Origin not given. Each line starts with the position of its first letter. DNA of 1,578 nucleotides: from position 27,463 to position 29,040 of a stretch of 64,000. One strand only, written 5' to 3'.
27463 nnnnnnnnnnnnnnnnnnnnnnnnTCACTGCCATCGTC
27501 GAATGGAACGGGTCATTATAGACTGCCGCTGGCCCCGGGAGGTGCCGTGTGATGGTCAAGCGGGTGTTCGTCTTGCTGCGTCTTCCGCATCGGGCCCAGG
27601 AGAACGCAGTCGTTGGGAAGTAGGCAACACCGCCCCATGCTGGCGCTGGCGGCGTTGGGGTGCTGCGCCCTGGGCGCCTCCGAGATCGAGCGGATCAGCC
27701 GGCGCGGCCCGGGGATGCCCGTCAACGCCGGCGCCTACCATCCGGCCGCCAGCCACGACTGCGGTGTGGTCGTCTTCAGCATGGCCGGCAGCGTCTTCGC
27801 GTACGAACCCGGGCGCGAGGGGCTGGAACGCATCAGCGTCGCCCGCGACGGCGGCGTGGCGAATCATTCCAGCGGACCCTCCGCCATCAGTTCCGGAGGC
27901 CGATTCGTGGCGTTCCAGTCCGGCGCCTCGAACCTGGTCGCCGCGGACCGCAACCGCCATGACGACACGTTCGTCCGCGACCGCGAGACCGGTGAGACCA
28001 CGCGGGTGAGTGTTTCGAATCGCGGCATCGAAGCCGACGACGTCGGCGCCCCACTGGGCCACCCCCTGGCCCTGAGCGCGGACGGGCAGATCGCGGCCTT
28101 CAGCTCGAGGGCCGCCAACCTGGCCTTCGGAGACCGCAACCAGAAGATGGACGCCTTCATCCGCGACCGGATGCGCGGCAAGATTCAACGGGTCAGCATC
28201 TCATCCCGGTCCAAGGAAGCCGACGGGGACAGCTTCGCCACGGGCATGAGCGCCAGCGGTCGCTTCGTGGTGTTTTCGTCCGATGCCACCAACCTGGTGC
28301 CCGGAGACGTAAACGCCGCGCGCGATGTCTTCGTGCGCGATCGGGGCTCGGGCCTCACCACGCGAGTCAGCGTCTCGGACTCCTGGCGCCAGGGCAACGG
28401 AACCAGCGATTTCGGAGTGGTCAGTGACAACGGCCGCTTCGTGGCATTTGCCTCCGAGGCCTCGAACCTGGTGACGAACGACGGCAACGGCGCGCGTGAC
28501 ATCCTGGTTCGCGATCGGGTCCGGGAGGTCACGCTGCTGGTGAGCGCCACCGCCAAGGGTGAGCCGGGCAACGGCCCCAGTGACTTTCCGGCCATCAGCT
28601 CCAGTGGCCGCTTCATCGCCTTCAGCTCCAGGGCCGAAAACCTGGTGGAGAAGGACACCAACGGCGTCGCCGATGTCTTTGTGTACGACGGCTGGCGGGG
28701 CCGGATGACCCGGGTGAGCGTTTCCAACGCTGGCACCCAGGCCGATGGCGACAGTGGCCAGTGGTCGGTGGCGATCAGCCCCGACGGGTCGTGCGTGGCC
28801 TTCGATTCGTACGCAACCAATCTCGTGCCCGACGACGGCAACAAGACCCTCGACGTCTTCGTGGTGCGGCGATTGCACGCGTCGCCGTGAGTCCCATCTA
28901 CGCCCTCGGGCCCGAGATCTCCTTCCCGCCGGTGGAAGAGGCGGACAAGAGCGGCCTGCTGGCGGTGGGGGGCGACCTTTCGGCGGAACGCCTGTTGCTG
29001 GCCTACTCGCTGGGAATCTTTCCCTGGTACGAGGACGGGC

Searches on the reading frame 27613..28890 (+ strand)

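Call 98: search_protein_families(library=pfam, proteins=[window:27613-28890:+], max_evalue=0.001)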
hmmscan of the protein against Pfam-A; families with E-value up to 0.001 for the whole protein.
window:27613-28890:+ (425 aa): 1 family
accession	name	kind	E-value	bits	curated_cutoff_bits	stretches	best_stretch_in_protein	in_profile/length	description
PF07676.18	PD40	-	1.2e-06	28.8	20.9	0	319-356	7-37/38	WD40-like Beta Propeller Repeat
